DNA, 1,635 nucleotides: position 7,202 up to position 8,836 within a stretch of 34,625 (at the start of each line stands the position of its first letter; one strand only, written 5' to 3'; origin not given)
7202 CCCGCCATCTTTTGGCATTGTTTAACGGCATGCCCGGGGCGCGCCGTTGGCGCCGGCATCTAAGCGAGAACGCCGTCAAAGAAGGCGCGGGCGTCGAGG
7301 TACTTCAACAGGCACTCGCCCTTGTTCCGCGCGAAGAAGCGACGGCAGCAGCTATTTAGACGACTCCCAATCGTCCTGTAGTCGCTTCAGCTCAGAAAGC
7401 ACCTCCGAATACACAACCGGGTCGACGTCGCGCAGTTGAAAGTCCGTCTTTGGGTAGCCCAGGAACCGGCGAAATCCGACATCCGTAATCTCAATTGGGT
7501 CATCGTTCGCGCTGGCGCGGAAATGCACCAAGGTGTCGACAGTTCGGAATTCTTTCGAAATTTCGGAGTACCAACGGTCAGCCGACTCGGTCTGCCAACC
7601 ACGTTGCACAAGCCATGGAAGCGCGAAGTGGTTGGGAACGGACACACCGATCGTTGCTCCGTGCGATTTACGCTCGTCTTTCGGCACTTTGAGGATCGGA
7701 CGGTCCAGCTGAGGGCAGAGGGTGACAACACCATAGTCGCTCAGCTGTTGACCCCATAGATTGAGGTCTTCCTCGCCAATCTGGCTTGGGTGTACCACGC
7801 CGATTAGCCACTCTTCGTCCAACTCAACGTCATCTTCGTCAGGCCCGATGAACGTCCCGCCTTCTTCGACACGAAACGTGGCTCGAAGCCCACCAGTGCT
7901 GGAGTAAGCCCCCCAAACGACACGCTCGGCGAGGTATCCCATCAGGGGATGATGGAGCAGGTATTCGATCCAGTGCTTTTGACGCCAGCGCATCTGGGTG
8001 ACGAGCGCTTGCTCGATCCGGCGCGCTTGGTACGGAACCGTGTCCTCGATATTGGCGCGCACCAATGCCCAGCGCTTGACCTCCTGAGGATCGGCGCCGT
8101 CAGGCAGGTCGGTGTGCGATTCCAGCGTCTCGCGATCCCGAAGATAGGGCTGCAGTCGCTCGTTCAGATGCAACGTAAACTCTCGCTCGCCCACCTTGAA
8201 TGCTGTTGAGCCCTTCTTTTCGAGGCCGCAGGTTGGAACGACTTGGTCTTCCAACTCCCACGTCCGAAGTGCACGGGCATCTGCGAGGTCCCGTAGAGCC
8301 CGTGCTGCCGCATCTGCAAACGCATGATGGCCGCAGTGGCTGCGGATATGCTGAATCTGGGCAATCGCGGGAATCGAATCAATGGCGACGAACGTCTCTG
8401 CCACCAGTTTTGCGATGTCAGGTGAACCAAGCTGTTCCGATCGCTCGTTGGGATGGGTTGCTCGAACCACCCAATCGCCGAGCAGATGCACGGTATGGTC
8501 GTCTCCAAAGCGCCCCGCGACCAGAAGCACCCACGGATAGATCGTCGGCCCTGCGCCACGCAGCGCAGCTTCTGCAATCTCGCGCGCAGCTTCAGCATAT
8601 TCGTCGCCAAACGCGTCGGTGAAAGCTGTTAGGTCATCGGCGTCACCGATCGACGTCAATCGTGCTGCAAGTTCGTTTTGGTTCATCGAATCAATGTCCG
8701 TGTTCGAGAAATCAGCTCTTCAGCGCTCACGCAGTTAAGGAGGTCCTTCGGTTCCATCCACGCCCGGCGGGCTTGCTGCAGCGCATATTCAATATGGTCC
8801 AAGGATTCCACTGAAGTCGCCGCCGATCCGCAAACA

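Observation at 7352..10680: Minus-strand operon: stand-alone TfoX_C protein -> PolX -> 444-aa DUF4132-like protein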

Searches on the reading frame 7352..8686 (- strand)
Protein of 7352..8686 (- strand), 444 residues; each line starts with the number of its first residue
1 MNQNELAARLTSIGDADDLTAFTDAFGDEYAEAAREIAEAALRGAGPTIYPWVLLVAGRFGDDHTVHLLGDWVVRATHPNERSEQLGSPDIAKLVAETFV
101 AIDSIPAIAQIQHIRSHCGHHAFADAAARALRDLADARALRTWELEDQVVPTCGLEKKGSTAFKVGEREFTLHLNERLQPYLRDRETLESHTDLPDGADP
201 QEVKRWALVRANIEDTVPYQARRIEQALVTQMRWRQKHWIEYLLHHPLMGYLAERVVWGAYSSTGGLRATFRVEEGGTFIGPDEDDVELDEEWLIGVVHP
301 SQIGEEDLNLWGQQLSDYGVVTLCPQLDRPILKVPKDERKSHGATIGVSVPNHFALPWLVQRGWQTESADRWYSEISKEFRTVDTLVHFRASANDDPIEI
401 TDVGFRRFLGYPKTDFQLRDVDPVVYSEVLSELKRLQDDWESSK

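Call 3: search_protein_families(library=pfam, proteins=[window:7352-8686:-], max_evalue=1)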
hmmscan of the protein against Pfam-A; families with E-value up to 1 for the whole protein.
window:7352-8686:- (444 aa): 1 family
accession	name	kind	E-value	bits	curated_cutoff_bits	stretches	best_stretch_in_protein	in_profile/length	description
PF13569.11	DUF4132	-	7.1e-30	104.7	27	1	199-364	14-179/179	Domain of unknown function (DUF4132)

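Call 4: search_protein_families(library=ncbifam, proteins=[window:7352-8686:-], max_evalue=1)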
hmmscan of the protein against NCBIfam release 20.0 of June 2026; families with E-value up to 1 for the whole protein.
window:7352-8686:- (444 aa): 0 families

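Call 9: find_homologous_proteins(query=window:7352-8686:-)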
Query window:7352-8686:- (444 aa): 9 proteins with E <= 0.001 among 8000 candidates.
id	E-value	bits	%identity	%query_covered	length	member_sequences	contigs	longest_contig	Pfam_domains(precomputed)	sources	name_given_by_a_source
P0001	0.0e+0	1024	100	100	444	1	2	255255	PF13569.12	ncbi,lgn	-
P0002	5.1e-15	73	28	64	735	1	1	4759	PF13569.12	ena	-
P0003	1.2e-13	69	27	64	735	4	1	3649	PF13569.12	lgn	-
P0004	2.4e-13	68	28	64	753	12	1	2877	PF13569.12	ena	-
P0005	4.2e-13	67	28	64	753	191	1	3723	PF13569.12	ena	-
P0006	7.0e-13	66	28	64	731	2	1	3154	PF13569.12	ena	-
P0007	2.9e-12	64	27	64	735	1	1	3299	PF13569.12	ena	-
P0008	8.3e-11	59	27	64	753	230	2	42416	PF13569.12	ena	-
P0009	2.1e-10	58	27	64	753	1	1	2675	PF13569.12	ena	-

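Call 11: find_encoding_contigs(protein=window:7352-8686:-, flank=10000, max_places=4)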
Protein window:7352-8686:- (444 aa): 2 contigs read that carry it; 1 place shown.
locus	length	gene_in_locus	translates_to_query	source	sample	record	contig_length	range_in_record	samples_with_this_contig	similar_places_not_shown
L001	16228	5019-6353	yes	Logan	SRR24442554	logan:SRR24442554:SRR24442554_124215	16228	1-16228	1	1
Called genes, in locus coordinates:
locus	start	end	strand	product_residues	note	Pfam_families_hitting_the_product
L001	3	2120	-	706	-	?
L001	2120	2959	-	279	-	-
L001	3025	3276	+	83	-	PF04994:TfoX_C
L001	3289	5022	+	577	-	PF14716:HHH_8, PF14792:DNA_pol_B_palm, PF14791:DNA_pol_B_thumb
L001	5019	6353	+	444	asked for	PF13569:DUF4132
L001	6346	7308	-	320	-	PF01207:Dus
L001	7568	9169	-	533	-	PF16655:PhoD_N, PF09423:PhoD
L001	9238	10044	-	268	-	-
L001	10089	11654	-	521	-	PF00171:Aldedh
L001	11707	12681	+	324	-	-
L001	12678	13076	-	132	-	PF01253:SUI1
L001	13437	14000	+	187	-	PF14206:Cys_rich_CPCC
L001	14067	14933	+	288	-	PF09234:DUF1963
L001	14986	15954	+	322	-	PF00155:Aminotran_1_2, PF01212:Beta_elim_lyase, PF00266:Aminotran_5 (faint)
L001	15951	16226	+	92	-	?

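Call 21: search_protein_representatives(protein=window:7352-8686:-)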
Query: 444 residues. Proteins with E-value up to 0.001 (for the whole library): 4452; up to 1e-10: 3109; up to 1e-30: 223. The best 150 are listed.
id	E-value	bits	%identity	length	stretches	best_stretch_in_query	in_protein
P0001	0.0e+00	1024.4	100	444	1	1-444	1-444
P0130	1.5e-72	261.0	37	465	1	45-442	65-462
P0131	8.1e-69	248.8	41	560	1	104-438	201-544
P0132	1.5e-67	244.6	34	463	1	13-434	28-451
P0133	8.0e-66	238.9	37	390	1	56-443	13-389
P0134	4.1e-65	236.5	37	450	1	97-434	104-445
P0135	2.6e-62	227.3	36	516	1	29-438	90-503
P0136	8.1e-62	225.7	35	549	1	16-437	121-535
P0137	1.1e-61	225.2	32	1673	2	39-374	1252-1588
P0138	1.6e-58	214.8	38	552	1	102-438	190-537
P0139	4.9e-57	209.9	38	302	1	150-442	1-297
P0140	1.9e-56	208.0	41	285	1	168-437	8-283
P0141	1.1e-55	205.4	36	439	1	62-436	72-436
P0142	7.8e-44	166.4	35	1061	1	52-435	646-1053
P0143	7.4e-43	163.2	33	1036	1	50-434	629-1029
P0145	1.0e-41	159.5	33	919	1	38-440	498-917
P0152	2.0e-40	155.2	35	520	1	38-430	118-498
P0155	7.6e-40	153.3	33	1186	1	34-437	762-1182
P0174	2.7e-37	144.9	35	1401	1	37-343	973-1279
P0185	1.9e-36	142.0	34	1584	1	92-380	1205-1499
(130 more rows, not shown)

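Call 23: find_related_loci(query=A1, collection=metagenome_contigs, flank=8000)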
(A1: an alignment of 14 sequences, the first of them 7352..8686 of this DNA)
Query A1 (444 aa) in metagenome_contigs; peptide patterns used: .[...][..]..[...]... (x = any residue, [..] = any of these).
29 stretches matched a pattern; 1 encode a relative of the query (tblastn E <= 1e-3); 1 distinct loci.
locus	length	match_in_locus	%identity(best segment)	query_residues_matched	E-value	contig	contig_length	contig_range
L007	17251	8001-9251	34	14-440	2e-71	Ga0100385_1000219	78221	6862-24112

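Call 24: find_homologous_proteins(query=A1, max_evalue=1e-20)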
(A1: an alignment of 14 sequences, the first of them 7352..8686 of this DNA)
Query A1 (14 sequences) (444 aa, profile of the alignment): 12 proteins with E <= 1e-20 among 8000 candidates.
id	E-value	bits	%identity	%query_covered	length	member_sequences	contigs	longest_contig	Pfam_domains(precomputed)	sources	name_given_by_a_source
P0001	6.7e-163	561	100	100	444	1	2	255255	PF13569.12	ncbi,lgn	-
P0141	1.6e-156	540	33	89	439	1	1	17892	PF13569.12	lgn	-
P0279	2.3e-43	167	30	50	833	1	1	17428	PF13569.12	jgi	jgi:hypothetical protein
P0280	3.1e-41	160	26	77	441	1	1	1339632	PF13569.12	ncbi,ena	-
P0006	7.6e-32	129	28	64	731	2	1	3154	PF13569.12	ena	-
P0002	3.7e-31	127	28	64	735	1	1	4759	PF13569.12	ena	-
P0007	3.8e-31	126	27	64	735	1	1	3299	PF13569.12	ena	-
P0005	6.5e-31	126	28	64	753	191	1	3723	PF13569.12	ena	-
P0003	9.7e-31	125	27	64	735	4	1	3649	PF13569.12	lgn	-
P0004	9.9e-31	125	28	64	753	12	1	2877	PF13569.12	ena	-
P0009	4.0e-30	123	27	64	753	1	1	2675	PF13569.12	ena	-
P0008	1.6e-29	121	27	64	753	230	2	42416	PF13569.12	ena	-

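Call 30: find_encoding_contigs(protein=P0131, flank=6000, max_places=2)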
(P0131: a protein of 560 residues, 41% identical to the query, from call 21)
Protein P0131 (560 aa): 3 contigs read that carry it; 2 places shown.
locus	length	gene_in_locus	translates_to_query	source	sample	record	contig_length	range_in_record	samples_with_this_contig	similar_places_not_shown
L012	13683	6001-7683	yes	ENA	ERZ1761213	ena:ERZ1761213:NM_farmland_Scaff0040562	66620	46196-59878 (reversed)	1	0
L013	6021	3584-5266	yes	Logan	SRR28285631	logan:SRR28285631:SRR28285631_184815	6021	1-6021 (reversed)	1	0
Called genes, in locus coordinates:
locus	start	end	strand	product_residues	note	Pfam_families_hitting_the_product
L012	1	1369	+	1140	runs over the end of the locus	PF00069:Pkinase, PF07714:PK_Tyr_Ser-Thr, PF13191:AAA_16, PF07719:TPR_2 (faint), PF13181:TPR_8 (faint), PF17874:TPR_MalT, PF13424:TPR_12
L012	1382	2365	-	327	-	PF08238:Sel1 (faint)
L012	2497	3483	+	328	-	-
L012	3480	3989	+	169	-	PF09764:Nt_Gln_amidase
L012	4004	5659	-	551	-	PF14792:DNA_pol_B_palm, PF14791:DNA_pol_B_thumb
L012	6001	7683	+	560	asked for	PF13569:DUF4132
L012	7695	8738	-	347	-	PF01207:Dus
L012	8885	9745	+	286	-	-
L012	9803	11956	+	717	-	-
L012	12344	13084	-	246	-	PF13489:Methyltransf_23 (weak), PF13847:Methyltransf_31, PF08241:Methyltransf_11, PF08242:Methyltransf_12, PF13578:Methyltransf_24 (faint), PF13649:Methyltransf_25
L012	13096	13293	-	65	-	PF09957:VapB_antitoxin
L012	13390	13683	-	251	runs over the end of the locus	PF00483:NTP_transferase (weak), PF12804:NTP_transf_3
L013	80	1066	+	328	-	-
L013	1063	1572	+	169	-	PF09764:Nt_Gln_amidase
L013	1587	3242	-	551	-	PF14792:DNA_pol_B_palm, PF14791:DNA_pol_B_thumb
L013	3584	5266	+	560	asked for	PF13569:DUF4132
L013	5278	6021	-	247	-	?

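Call 31: find_encoding_contigs(protein=P0132, flank=6000, max_places=2)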
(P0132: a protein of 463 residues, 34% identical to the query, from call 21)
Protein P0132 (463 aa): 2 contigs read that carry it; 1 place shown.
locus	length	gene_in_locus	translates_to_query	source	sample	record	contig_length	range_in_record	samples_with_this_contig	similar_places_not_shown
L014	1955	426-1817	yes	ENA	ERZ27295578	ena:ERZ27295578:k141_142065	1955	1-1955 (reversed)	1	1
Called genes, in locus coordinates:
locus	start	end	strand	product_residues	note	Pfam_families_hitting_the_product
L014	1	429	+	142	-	?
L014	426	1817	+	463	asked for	PF13569:DUF4132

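Call 32: find_encoding_contigs(protein=P0134, flank=6000, max_places=2)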
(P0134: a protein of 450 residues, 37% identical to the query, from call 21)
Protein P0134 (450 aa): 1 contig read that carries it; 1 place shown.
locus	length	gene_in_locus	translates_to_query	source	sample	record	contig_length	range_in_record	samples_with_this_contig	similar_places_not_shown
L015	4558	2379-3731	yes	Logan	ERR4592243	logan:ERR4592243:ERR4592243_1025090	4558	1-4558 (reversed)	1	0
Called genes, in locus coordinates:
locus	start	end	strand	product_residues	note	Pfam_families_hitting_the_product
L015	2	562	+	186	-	?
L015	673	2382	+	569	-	PF14716:HHH_8 (faint), PF14792:DNA_pol_B_palm, PF14791:DNA_pol_B_thumb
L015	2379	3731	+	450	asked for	PF13569:DUF4132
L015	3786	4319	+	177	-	-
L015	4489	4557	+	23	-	?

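Call 33: find_encoding_contigs(protein=P0136, flank=6000, max_places=2)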
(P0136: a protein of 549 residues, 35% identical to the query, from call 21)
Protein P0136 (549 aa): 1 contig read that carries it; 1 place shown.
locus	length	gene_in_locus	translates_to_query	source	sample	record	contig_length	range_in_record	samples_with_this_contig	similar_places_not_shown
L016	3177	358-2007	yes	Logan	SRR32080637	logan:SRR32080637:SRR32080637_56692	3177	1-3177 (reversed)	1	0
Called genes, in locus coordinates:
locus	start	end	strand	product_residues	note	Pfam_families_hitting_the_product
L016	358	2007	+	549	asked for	PF13569:DUF4132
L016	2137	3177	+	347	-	?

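Call 36: search_solved_structures(query=window:7352-8686:-, max_evalue=10)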
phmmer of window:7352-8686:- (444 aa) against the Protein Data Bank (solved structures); distinct sequences matched with E-value up to 10: 4.
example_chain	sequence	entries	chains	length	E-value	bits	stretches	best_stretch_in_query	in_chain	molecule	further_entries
2x3m_A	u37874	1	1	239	0.11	14.3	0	11-66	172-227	HYPOTHETICAL PROTEIN ORF239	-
4tps_B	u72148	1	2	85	0.61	11.8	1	306-373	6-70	Chromosomal replication initiator protein DnaA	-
9sda_j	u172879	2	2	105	1.4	10.6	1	141-218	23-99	Small ribosomal subunit protein uS10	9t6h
9r9n_B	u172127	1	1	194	1.5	10.5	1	24-140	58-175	DUF4255 domain-containing protein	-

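Call 53: search_protein_families(library=pfam, proteins=[P0131, P0137, P0142, P0145, P0155, P0174, P0185, P0152, P0280], max_evalue=0.01)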
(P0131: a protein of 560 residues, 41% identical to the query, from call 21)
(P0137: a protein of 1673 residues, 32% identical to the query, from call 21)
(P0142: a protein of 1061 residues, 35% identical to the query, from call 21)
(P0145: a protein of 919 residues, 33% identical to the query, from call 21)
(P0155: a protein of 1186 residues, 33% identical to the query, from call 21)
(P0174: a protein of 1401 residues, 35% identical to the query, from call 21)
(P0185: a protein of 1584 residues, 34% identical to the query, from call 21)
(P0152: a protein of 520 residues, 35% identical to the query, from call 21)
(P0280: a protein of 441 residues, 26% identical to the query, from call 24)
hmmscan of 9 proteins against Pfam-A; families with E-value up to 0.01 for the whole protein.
P0131 (560 aa): 1 family
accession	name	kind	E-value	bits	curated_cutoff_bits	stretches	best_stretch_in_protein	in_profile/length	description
PF13569.11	DUF4132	-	3.8e-32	112.1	27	1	297-470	13-179/179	Domain of unknown function (DUF4132)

P0137 (1673 aa): 1 family
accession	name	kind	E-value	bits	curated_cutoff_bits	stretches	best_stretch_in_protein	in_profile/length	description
PF13569.11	DUF4132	-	2e-89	298.7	27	2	1393-1578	1-179/179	Domain of unknown function (DUF4132)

P0142 (1061 aa): 2 families
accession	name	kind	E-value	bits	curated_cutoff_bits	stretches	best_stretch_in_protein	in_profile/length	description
PF13569.11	DUF4132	-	5.1e-54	183.4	27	1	774-959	1-179/179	Domain of unknown function (DUF4132)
PF05406.20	WGR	-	6.3e-17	61.9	22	1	16-76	11-76/79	WGR domain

P0145 (919 aa): 1 family
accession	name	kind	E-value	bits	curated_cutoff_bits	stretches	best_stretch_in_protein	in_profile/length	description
PF13569.11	DUF4132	-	1.2e-47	162.6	27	1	643-825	4-179/179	Domain of unknown function (DUF4132)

P0155 (1186 aa): 2 families
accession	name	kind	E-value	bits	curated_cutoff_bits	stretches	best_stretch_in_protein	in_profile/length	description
PF13569.11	DUF4132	-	8.7e-51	172.8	27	1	909-1093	2-179/179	Domain of unknown function (DUF4132)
PF05406.20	WGR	-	1e-22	80.4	22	2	194-260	3-76/79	WGR domain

P0174 (1401 aa): 2 families
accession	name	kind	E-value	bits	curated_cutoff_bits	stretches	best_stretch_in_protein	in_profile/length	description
PF13569.11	DUF4132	-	4.7e-51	173.7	27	1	1116-1302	1-179/179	Domain of unknown function (DUF4132)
PF05406.20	WGR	-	7.8e-15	55.2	22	1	6-70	5-76/79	WGR domain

P0185 (1584 aa): 5 families
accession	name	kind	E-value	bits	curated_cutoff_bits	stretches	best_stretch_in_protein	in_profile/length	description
PF13569.11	DUF4132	-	2.7e-54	184.3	27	1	1300-1485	1-179/179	Domain of unknown function (DUF4132)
PF05406.20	WGR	-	3e-19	69.4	22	1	5-69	4-75/79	WGR domain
PF01816.23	LRV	-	3e-09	37.1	21.6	0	548-568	1-21/26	Leucine rich repeat variant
PF25591.1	LRV_2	-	0.00014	22.2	27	0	175-231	4-59/61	Leucine Rich Repeat Variant domain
PF02985.28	HEAT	-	0.0012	19.3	23.5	0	213-233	5-24/31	HEAT repeat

P0152 (520 aa): 1 family
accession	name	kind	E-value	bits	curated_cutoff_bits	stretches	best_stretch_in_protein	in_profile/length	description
PF13569.11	DUF4132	-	3.2e-29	102.6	27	1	267-424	4-154/179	Domain of unknown function (DUF4132)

P0280 (441 aa): 1 family
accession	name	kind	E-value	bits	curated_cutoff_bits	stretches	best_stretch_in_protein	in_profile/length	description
PF13569.11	DUF4132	-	2.6e-33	115.9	27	1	166-344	2-179/179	Domain of unknown function (DUF4132)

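Call 54: predict_structure(alignment_id=A4)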
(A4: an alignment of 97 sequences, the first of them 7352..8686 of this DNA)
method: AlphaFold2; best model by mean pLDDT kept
length: 444 residues; sequences in the alignment: 97
mean_pLDDT: 93.6   pTM: 0.90
mean pLDDT of the five models: 93.6, 93.0, 92.7, 91.9, 91.6
residues with pLDDT >= 90: 358; 70-90: 84; 50-70: 2; < 50: 0
segments of 3 or more residues with pLDDT < 50: none
pLDDT, mean of each block of 10 residues (from residue 1): 85 85 84 89 86 93 92 89 80 96 95 92 94 97 96 89 97 96 98 97 95 92 96 98 97 98 97 97 98 98 98 97 96 98 97 94 86 90 96 88 95 95 98 97 95
secondary structure, 60 per line:
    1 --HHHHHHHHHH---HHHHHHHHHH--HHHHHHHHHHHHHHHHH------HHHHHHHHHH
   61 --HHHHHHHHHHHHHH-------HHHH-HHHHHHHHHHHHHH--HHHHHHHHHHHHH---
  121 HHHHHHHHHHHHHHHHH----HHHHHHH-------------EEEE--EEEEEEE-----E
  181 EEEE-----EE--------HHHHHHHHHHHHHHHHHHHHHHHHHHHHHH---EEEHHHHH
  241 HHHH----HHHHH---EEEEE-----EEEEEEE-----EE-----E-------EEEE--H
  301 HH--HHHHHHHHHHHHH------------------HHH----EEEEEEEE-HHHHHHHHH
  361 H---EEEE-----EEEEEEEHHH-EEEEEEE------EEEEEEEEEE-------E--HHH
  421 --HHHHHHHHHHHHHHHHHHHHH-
elements in order: H3-12 H16-25 H28-44 H51-60 H63-76 H84-87 H89-102 H105-117 H121-137 H142-148 E162-165 E168-174 E180-184 H200-229 E233-235 H236-244 H249-253 E257-261 E267-273 E294-297 H305-317 E343-350 H352-361 E365-368 E374-380 E385-391 E398-407 H423-443

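Call 59: fold_search(model_id=the predicted structure, library=pdb)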
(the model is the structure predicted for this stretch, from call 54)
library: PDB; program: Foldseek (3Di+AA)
matches with E <= 10: 477; with E <= 0.001: 0
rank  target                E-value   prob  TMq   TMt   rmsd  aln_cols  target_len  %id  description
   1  5iso_A                9.4e-02  0.72  0.14  0.13  17.2       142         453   11  STRUCTURE OF FULL LENGTH HUMAN AMPK (NON-PHOSPHORYLATED AT T-LOOP) IN COMPLEX WITH A SMALL MOLECULE ACTIVATOR, A BENZI (released 2017-03-29)
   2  5a1u_E                1.0e-01  0.13  0.16  0.10  27.2       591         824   10  The structure of the COPI coat triad (released 2015-07-08)
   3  8vea_A                1.3e-01  0.51  0.14  0.29  10.6       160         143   19  De novo designed helical oligomer sg266 (released 2025-01-15)
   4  4qfr_A                1.4e-01  0.16  0.13  0.16  20.2       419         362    8  Structure of AMPK in complex with Cl-A769662 activator and STAUROSPORINE inhibitor (released 2014-08-06)
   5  9ogb_A                1.7e-01  0.25  0.15  0.08  13.8       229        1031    6  Cryo-EM structure of human exportin-1 conjugated with selinexor and bound to yeast RAN-GTP and human ASB8-ELOB/C (released 2025-11-26)
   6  5t5t_A                1.7e-01  0.14  0.13  0.14  20.7       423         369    8  AMPK bound to allosteric activator (released 2017-03-29)
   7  6i7s_G                2.2e-01  0.06  0.12  0.07  26.9       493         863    8  Microsomal triglyceride transfer protein (released 2019-08-21)
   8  6e4u_A                2.5e-01  0.15  0.14  0.16  20.9       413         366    8  Structure of AMPK bound to activator (released 2018-08-08)
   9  8d2j_D                2.7e-01  0.07  0.12  0.12  22.8       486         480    6  A novel insecticidal protein from ferns IPD113_Cow. (released 2023-11-08)
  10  4cfe_C                2.9e-01  0.47  0.14  0.15  17.2       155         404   10  Structure of full length human AMPK in complex with a small molecule activator, a benzimidazole derivative (991) (released 2013-12-25)
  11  7myj_A                3.2e-01  0.51  0.14  0.14  16.9       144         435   11  Structure of full length human AMPK (a2b1g1) in complex with a small molecule activator MSG011 (released 2022-06-29)
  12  6c9d_A                3.2e-01  0.30  0.13  0.13  16.1       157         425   11  Crystal structure of KA1-autoinhibited MARK1 kinase (released 2018-07-11)
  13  6c9j_A                3.2e-01  0.14  0.15  0.16  21.4       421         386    9  AMP-activated protein kinase bound to pharmacological activator R734 (released 2018-11-28)
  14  9xps_1                3.2e-01  0.09  0.09  0.15  18.0       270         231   11  The neck structure of the Phage Phikz (released 2026-02-11)
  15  6y8j                  3.7e-01  0.11  0.13  0.16  19.1       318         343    7  Crystal structure of the apo form of a quaternary ammonium Rieske monooxygenase CntA (released 2020-11-18)
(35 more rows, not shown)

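Call 90: search_protein_families(library=padloc, proteins=[window:7352-8686:-], max_evalue=0.01)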
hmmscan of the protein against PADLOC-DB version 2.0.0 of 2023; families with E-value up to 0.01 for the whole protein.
window:7352-8686:- (444 aa): 0 families

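Call 91: search_protein_families(library=phrogs, proteins=[window:7352-8686:-], max_evalue=0.01)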
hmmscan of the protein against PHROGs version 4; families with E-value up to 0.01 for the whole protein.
window:7352-8686:- (444 aa): 1 family
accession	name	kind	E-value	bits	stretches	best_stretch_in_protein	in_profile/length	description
phrog_20839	-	unknown function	2.1e-34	119.6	1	44-367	545-867/947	-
